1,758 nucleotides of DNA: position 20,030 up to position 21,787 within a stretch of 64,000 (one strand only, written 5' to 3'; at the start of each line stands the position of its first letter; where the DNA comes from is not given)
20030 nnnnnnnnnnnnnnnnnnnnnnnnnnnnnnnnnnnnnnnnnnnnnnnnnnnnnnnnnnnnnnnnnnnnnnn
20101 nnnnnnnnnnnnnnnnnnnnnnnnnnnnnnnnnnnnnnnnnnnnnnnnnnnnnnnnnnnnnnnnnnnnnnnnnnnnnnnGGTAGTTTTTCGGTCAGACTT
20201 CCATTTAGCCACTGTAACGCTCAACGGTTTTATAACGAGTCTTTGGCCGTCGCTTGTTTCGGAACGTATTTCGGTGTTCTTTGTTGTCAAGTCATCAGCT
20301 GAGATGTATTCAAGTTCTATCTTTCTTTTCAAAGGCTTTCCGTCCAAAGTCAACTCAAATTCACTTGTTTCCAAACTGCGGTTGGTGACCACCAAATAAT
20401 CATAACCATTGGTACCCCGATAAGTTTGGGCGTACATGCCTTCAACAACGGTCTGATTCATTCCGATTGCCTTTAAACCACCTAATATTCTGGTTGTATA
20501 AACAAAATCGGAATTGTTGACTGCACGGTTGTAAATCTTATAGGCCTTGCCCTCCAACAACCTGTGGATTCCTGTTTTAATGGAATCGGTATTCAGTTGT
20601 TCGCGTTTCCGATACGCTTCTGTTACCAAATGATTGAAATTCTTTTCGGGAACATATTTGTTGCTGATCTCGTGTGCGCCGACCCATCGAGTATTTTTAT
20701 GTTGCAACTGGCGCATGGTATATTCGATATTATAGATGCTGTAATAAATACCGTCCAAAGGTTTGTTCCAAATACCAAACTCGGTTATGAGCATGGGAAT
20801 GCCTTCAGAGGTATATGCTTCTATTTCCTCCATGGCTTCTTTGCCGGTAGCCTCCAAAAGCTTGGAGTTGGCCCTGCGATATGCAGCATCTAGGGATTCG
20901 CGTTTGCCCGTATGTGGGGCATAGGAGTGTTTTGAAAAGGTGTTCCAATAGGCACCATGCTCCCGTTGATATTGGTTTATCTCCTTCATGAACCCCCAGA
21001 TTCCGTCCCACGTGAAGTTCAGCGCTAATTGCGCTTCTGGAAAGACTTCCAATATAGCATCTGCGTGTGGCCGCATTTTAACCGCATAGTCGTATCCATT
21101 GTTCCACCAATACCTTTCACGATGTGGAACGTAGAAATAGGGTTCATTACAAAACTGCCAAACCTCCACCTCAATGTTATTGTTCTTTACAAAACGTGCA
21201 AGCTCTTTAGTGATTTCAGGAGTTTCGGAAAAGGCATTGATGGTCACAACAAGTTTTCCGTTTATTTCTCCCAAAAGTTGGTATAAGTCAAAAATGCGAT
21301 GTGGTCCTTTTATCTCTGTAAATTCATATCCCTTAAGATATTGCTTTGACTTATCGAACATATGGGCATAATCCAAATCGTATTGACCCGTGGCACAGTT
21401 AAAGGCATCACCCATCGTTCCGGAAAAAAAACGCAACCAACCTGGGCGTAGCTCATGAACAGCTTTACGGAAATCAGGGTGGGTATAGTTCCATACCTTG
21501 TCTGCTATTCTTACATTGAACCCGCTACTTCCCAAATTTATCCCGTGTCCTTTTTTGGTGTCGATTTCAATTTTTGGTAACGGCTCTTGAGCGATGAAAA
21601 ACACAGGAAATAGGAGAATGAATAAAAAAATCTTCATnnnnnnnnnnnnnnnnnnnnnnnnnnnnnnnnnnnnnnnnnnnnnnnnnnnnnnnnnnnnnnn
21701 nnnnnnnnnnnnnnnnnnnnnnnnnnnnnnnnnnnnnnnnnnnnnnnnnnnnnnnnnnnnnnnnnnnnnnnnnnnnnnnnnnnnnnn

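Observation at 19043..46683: Two paralogs of an apparently unclassified clan GH-A family, one periplasmic and one T9SS-secreted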

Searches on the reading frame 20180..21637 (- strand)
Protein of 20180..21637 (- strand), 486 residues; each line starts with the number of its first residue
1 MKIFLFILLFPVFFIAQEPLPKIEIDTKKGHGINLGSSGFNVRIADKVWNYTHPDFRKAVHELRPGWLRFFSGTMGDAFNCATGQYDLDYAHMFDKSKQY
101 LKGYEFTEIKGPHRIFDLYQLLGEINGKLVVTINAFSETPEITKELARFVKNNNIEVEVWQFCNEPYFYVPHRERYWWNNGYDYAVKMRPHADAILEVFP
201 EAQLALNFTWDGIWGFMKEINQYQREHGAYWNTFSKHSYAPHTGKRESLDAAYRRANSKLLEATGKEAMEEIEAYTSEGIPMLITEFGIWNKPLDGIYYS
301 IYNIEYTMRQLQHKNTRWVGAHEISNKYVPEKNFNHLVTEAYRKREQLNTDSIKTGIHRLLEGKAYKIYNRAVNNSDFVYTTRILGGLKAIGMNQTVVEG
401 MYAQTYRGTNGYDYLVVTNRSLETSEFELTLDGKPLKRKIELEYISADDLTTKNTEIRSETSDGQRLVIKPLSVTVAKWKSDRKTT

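Call 9: search_solved_structures(query=window:20180-21637:-, max_evalue=10, show_alignments=2)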
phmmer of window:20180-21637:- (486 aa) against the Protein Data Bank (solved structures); distinct sequences matched with E-value up to 10: 11.
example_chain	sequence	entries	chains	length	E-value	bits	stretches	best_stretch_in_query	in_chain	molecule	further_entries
2nyl_B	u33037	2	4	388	0.19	13.6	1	134-201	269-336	Serine/threonine-protein phosphatase 2A 56 kDa regulatory subunit gamma isoform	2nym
3fga_B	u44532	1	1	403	0.21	13.5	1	135-201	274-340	Serine/threonine-protein phosphatase 2A 56 kDa regulatory subunit gamma isoform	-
2iae_B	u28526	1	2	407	0.22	13.4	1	135-201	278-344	Serine/threonine-protein phosphatase 2A 56 kDa regulatory subunit gamma isoform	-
5jja_A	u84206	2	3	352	0.26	13.2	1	134-196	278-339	Serine/threonine-protein phosphatase 2A 56 kDa regulatory subunit gamma isoform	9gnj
5k6s_A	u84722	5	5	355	0.27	13.1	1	134-196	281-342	Serine/threonine-protein phosphatase 2A 56 kDa regulatory subunit gamma isoform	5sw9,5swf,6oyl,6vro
2npp_B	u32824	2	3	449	0.29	13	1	135-201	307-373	Serine/threonine-protein phosphatase 2A 56 kDa regulatory subunit gamma isoform | Isoform Gamma-1 of Serine/threonine-protein phosphatase 2A 56 kDa regulatory s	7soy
6toq_AAA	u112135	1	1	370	0.3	12.9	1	134-196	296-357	Serine/threonine-protein phosphatase 2A 56 kDa regulatory subunit gamma isoform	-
2jak_A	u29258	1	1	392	0.36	12.7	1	134-196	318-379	SERINE/THREONINE-PROTEIN PHOSPHATASE 2A 56 KDA REGULATORY SUBUNIT GAMMA ISOFORM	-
6voy_E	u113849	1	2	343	0.38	12.6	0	134-186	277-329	Serine/threonine-protein phosphatase 2A 56 kDa regulatory subunit gamma isoform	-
9mf5_B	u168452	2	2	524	0.44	12.4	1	146-201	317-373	Serine/threonine-protein phosphatase 2A 56 kDa regulatory subunit gamma isoform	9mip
8uwb_B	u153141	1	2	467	0.49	12.2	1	145-196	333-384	Serine/threonine-protein phosphatase 2A 56 kDa regulatory subunit epsilon isoform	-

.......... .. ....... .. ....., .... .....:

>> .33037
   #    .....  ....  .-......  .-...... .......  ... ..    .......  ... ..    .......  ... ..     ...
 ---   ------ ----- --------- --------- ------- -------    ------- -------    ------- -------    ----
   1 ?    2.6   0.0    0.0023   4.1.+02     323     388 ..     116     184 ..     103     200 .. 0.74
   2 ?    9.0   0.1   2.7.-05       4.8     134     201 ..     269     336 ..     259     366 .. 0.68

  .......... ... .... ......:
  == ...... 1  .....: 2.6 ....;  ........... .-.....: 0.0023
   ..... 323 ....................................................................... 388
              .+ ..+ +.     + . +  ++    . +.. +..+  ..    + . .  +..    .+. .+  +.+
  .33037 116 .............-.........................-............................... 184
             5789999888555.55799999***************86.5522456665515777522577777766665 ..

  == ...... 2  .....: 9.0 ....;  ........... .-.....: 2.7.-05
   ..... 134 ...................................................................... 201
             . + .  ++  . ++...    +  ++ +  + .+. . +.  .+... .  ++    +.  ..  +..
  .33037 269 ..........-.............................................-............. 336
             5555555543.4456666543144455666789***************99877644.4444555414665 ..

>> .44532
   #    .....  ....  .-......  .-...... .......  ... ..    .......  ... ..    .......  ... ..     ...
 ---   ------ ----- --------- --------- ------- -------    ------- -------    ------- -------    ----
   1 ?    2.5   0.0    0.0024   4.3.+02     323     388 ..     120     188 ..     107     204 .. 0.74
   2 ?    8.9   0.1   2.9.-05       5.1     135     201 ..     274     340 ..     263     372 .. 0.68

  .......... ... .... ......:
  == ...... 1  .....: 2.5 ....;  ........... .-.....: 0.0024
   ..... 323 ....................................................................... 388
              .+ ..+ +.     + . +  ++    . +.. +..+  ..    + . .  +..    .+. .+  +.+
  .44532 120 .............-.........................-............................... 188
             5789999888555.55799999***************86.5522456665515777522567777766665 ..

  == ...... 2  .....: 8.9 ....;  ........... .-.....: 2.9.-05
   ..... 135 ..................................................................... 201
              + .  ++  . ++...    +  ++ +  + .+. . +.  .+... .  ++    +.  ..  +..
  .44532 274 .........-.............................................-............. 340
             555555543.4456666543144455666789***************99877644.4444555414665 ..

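Call 12: find_homologous_proteins(query=window:20180-21637:-, max_evalue=0.001)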
Query window:20180-21637:- (486 aa): 20 proteins with E <= 0.001 among 4343 candidates.
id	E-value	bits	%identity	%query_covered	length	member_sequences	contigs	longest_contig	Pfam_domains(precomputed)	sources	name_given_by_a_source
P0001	1.8e-218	744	65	99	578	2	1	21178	PF00041.28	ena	-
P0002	1.8e-214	731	64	99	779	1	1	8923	PF00041.28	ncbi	ncbi:fibronectin type III domain-containing protein, partial [Mariniflexile ostreae]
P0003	2.0e-206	705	62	98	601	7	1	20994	-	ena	-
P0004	2.9e-206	704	60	99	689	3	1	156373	PF00041.28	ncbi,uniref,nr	ncbi:fibronectin type III domain-containing protein [Algibacter lectus]|uniref:fibronectin type III 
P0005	2.5e-205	701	62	96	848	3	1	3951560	PF25059.2,PF00041.28,PF16656.12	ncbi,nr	ncbi:fibronectin type 3 domain-containing protein [Polaribacter sp. KT25b]|nr:fibronectin type 3 dom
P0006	3.1e-205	701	62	96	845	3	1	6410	PF25814.2,PF00041.28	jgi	-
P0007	1.6e-202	692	59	99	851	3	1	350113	PF25814.2,PF00041.28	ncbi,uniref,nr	ncbi:fibronectin type III domain-containing protein [Polaribacter vadi]|uniref:fibronectin type III 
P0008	3.2e-202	691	62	96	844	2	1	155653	PF00041.28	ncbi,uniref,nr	ncbi:fibronectin type III domain-containing protein [uncultured Polaribacter sp.]|uniref:fibronectin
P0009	5.0e-201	687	61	96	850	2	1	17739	PF00041.28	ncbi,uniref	ncbi:fibronectin type III domain-containing protein [Flavicella sp.]|uniref:fibronectin type III dom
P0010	8.7e-180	617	54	99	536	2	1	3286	-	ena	-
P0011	9.7e-173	593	57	92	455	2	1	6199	-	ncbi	ncbi:MAG: hypothetical protein ABJJ14_14865, partial [Cyclobacteriaceae bacterium]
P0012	1.7e-160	553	72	64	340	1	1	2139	-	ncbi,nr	ncbi:MAG: hypothetical protein MI922_06300, partial [Bacteroidales bacterium]|nr:hypothetical protei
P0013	2.2e-156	540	55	86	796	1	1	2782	PF00041.28,PF16656.12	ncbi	ncbi:MAG: fibronectin type III domain-containing protein, partial [Bacteroidota bacterium]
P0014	1.5e-142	494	68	62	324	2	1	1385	-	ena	-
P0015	6.4e-141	489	68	60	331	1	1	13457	-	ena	-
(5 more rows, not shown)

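Call 18: search_solved_structures(query=A1, max_evalue=10, show_alignments=3)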
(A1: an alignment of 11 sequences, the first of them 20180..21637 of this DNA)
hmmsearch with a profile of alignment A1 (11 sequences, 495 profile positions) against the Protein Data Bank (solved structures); distinct sequences matched with E-value up to 10: 5.
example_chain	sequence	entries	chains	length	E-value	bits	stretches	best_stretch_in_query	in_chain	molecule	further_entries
5g0m_A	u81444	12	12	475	0.14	14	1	111-210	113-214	BETA-GLUCURONIDASE | beta-glucuronidase from Acidobacterium capsulatum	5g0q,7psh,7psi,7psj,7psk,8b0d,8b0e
3vny_A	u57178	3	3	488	0.14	13.9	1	111-210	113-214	beta-GLUCURONIDASE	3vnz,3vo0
5l77_A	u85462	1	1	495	0.15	13.9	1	111-210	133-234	beta-glucuronidase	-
9obo_A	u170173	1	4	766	1.5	10.6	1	192-247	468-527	Isocitrate lyase 2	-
6edw_A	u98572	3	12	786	1.5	10.5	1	192-247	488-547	Isocitrate lyase 2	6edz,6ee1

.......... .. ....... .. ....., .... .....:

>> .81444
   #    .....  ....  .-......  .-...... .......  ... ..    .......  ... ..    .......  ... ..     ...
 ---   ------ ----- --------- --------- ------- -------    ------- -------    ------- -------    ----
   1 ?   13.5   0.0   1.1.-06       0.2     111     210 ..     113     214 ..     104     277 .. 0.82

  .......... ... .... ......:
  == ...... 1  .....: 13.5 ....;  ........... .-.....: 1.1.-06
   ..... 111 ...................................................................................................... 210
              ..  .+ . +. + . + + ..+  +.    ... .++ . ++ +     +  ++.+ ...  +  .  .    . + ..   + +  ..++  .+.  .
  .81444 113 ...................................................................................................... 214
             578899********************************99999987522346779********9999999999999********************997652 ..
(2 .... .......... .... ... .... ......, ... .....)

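Call 22: find_encoding_contigs(protein=P0005, flank=10000, max_places=3)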
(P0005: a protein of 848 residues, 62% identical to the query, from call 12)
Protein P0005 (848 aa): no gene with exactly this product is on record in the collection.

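Call 25: find_related_loci(query=A1, collection=genome_contigs, flank=10000)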
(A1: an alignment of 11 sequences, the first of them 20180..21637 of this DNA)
Query A1 (486 aa) in genome_contigs; peptide patterns used: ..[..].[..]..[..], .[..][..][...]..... (x = any residue, [..] = any of these).
72 stretches matched a pattern; 57 encode a relative of the query (tblastn E <= 1e-3); 57 distinct loci.
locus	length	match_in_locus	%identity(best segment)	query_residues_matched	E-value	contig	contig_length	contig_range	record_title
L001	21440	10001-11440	85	1-486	0e+0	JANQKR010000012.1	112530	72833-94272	MAG: Croceivirga sp. isolate PL25a_bin.19 k99_4511344, whole genome shotgun sequence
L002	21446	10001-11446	65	4-485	0e+0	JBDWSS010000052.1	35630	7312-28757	MAG: Flavobacteriaceae bacterium isolate LC.104.M.D5_486_116 LC_104_M_D5_486_116_000000000052, whole genome shotgun sequ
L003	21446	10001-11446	66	2-481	0e+0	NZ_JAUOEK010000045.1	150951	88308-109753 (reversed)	Flavivirga aquimarina strain KCTC 52353 k141_161, whole genome shotgun sequence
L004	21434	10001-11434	65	4-481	0e+0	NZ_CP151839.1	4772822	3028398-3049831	Mariniflexile sp. AS56 chromosome, complete genome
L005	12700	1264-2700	66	3-481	0e+0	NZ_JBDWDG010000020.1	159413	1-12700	MAG: Algibacter sp. isolate LC.120.F.D4_374_45 LC_120_F_D4_374_45_000000000020, whole genome shotgun sequence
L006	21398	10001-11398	67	16-481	0e+0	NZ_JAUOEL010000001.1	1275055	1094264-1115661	Flavivirga jejuensis strain KACC 14158 contig1, whole genome shotgun sequence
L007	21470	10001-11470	65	1-485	0e+0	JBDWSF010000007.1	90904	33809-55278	MAG: Algibacter sp. isolate CI.47.F.D1_481_46 CI_47_F_D1_481_46_000000000007, whole genome shotgun sequence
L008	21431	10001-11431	64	3-481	0e+0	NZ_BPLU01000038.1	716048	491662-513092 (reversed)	Flavobacterium sp. UMI-01 sequence38, whole genome shotgun sequence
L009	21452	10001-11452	65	1-485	0e+0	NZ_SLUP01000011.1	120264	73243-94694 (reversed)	Mariniflexile fucanivorans strain DSM 18792 Ga0310515_111, whole genome shotgun sequence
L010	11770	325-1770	64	4-485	0e+0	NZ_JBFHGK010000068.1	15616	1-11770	MAG: Mariniflexile sp. isolate Mix_sand07.2021.05.G.151 k141_1499080_length_15616_cov_23.6968, whole genome shotgun sequ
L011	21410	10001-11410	66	16-485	0e+0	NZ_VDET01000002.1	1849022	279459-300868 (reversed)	Flavicella sediminum strain ALS 84 1K03480_S41_L002_R1_001_(paired)_contig_2, whole genome shotgun sequence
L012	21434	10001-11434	65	5-481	0e+0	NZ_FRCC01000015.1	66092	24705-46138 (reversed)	Flavobacterium flevense strain DSM 1076, whole genome shotgun sequence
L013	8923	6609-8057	64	3-485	0e+0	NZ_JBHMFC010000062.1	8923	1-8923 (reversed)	Mariniflexile ostreae strain CECT 8622 velvet_auto_105_62, whole genome shotgun sequence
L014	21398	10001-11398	65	16-481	0e+0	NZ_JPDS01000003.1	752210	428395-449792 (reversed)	Polaribacter sp. Hel1_85 PHEL85c, whole genome shotgun sequence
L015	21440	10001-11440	65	3-481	0e+0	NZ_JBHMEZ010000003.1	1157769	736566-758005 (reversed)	Formosa undariae strain CECT 8286 soapdenovo_K_105_3, whole genome shotgun sequence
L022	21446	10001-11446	59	4-485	0e+0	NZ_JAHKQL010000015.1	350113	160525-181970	Polaribacter vadi strain B2M17 B2M17_B2M17_contig_11, whole genome shotgun sequence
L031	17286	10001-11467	57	5-484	0e+0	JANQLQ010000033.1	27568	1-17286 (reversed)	MAG: Fulvivirga sp. isolate PL25a_bin.63 k99_2515016, whole genome shotgun sequence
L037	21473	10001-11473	56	1-486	0e+0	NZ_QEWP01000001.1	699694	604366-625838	Marinilabilia rubra strain WTE16 Scaffold1, whole genome shotgun sequence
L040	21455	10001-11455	65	1-485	0e+0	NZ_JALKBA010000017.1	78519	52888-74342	Cellulophaga sp. F20128 scaffold_17_length78520, whole genome shotgun sequence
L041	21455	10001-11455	55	3-484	0e+0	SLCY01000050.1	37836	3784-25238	MAG: Bacteroidales bacterium isolate CSSed162cmB_525 CSSed16-2cmB-1258, whole genome shotgun sequence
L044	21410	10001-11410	58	13-481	0e+0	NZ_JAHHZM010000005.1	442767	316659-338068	Echinicola shivajiensis strain AK12 Scaffold5_1, whole genome shotgun sequence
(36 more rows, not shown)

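Call 26: predict_structure(alignment_id=A1)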
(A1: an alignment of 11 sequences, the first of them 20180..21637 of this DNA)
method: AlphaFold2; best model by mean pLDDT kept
length: 486 residues; sequences in the alignment: 11
mean_pLDDT: 76.6   pTM: 0.81
mean pLDDT of the five models: 76.6, 72.2, 68.1, 68.0, 66.3
residues with pLDDT >= 90: 172; 70-90: 163; 50-70: 73; < 50: 78
segments of 3 or more residues with pLDDT < 50: 1-6, 8-17, 44-48, 74-94, 168-177, 325-333, 350-359
pLDDT, mean of each block of 10 residues (from residue 1): 48 52 94 91 51 76 86 45 40 47 58 78 92 76 89 94 59 49 86 97 82 69 90 77 72 88 81 76 75 75 89 88 48 54 65 46 82 94 94 92 95 96 94 92 92 86 87 95 64
secondary structure, 60 per line:
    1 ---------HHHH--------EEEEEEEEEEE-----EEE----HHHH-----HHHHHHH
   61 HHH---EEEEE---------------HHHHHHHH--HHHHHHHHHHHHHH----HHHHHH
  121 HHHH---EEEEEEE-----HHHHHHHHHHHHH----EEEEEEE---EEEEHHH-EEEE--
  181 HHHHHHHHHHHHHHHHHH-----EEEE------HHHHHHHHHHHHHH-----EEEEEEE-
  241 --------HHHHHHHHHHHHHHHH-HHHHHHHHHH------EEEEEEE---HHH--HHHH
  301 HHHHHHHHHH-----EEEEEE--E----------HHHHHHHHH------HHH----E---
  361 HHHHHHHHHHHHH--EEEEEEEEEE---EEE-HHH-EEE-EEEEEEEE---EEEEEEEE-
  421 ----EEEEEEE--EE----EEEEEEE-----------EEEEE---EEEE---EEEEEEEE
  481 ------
elements in order: H10-13 E22-32 E38-40 H45-48 H54-63 E67-71 H87-94 H97-110 H115-124 E128-134 H140-152 E157-163 E167-170 E175-178 H181-198 E204-207 H214-227 E233-239 H249-264 H266-275 E282-288 H297-310 E316-321 H335-343 H361-373 E376-385 E389-391 E397-399 E401-408 E412-419 E425-431 E440-446 E458-462 E466-469 E473-480

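Call 28: search_protein_representatives(alignment_id=A1)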
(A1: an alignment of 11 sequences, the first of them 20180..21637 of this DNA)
Query: 11 sequences, 495 profile positions. Proteins with E-value up to 0.001 (for the whole library): 327; up to 1e-10: 175; up to 1e-30: 97. The best 150 are listed.
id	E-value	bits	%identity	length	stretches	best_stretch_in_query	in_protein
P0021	2.5e-232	788.3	-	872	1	7-495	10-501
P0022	2.7e-215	732.2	-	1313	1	21-493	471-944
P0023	7.2e-187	638.4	-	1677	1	12-495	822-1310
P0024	9.5e-142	489.5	-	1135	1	13-494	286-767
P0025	3.6e-137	474.5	-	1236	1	12-491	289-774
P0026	3.5e-135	467.9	-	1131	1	16-495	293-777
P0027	9.6e-131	453.3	-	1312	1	20-495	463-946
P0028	3.4e-125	434.9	-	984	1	21-495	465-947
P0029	7.6e-122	423.9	-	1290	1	22-488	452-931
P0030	1.4e-116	406.5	-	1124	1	15-494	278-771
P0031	1.2e-114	400.1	-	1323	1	11-487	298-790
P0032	2.2e-112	392.7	-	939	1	11-494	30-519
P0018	7.7e-101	354.6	-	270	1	10-193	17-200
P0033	1.2e-95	337.5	-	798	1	22-494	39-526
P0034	1.2e-88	314.3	-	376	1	144-494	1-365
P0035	9.9e-81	288.3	-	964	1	18-489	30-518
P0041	2.1e-66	241.0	-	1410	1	25-493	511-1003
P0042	2.0e-65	237.8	-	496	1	24-484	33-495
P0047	1.7e-62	228.1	-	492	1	21-483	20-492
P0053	2.3e-59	217.8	-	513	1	26-483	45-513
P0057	4.0e-58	213.7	-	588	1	8-486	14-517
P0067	3.9e-54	200.6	-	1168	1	22-487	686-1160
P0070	3.7e-53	197.3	-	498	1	23-483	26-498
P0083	4.1e-46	174.1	-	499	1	20-470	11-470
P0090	4.9e-44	167.2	-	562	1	17-486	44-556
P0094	3.4e-42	161.2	-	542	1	8-483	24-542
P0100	1.3e-38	149.4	-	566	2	17-407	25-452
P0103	2.9e-38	148.2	-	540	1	23-478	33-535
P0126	4.1e-28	114.7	-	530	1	17-484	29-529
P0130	1.7e-26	109.4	-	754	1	23-487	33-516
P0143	3.3e-21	91.9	-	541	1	20-462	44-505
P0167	6.2e-15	71.2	-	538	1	8-471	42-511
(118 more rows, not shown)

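Call 29: fold_search(model_id=the predicted structure, library=pdb)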
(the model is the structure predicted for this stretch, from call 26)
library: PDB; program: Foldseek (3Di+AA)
matches with E <= 10: 1610; with E <= 0.001: 351
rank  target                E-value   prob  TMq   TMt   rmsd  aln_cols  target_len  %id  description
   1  5l77                  8.4e-19  1.00  0.59  0.62   6.2       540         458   15  A glycoside hydrolase mutant with an unreacted activity based probe bound (released 2017-05-31)
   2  5g0m                  1.1e-18  1.00  0.59  0.63   6.3       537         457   15  beta-glucuronidase with an activity-based probe (N-acyl cyclophellitol aziridine) bound (released 2017-04-12)
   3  7psh                  1.8e-18  1.00  0.61  0.65   6.7       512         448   14  Crystal structure of beta-glucuronidase from Acidobacterium capsulatum at 1.24 Angstrom resolution (released 2022-08-03)
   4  7psk_A                2.0e-18  1.00  0.62  0.68   6.6       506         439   14  Crystal structure of beta-glucuronidase from Acidobacterium capsulatum in complex with covalent inhibitor GR109 (released 2022-08-03)
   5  8oht                  2.0e-18  1.00  0.59  0.62   6.4       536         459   14  Crystal structure of Beta-glucuronidase from Acidobacterium capsulatum in complex with competitive inhibitor derrived fr (released 2024-01-10)
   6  7psi                  3.0e-18  1.00  0.60  0.63   6.2       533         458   15  Crystal structure of beta-glucuronidase from Acidobacterium capsulatum in complex with covalent inhibitor ME727 (released 2022-08-03)
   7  6d25_B                5.1e-18  1.00  0.64  0.64   6.8       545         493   12  Crystal structure of the GH51 arabinofuranosidase from Xanthomonas axonopodis pv. citri (released 2019-02-20)
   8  8b0e                  6.5e-18  1.00  0.60  0.65   6.8       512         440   15  Crystal structure of beta-glucuronidase from Acidobacterium capsulatum in complex with covalent inhibitor VB158 (released 2022-12-28)
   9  8b0d                  7.7e-18  1.00  0.60  0.67   6.6       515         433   14  Crystal structure of beta-glucuronidase from Acidobacterium capsulatum in complex with covalent inhibitor VB151 (released 2022-12-28)
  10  6d25_A                8.1e-18  1.00  0.64  0.62   6.9       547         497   11  Crystal structure of the GH51 arabinofuranosidase from Xanthomonas axonopodis pv. citri (released 2019-02-20)
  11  5g0q                  9.2e-18  1.00  0.59  0.62   6.3       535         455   15  beta-glucuronidase with an activity-based probe (N-alkyl cyclophellitol aziridine) bound (released 2017-04-12)
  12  3vny                  1.2e-17  1.00  0.60  0.62   7.2       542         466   15  Crystal structure of beta-glucuronidase from Acidobacterium capsulatum (released 2012-02-22)
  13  8ohu                  1.5e-17  1.00  0.60  0.63   6.3       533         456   14  Crystal structure of Beta-glucuronidase from Acidobacterium capsulatum in complex with glucuronic acid configured isofag (released 2024-01-10)
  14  8ohv                  1.7e-17  1.00  0.59  0.63   7.1       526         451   15  Crystal structure of Beta-glucuronidase from Acidobacterium capsulatum in complex with glucuronic acid configured 3-gemi (released 2024-01-10)
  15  6d25_E                1.8e-17  1.00  0.64  0.63   7.1       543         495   11  Crystal structure of the GH51 arabinofuranosidase from Xanthomonas axonopodis pv. citri (released 2019-02-20)
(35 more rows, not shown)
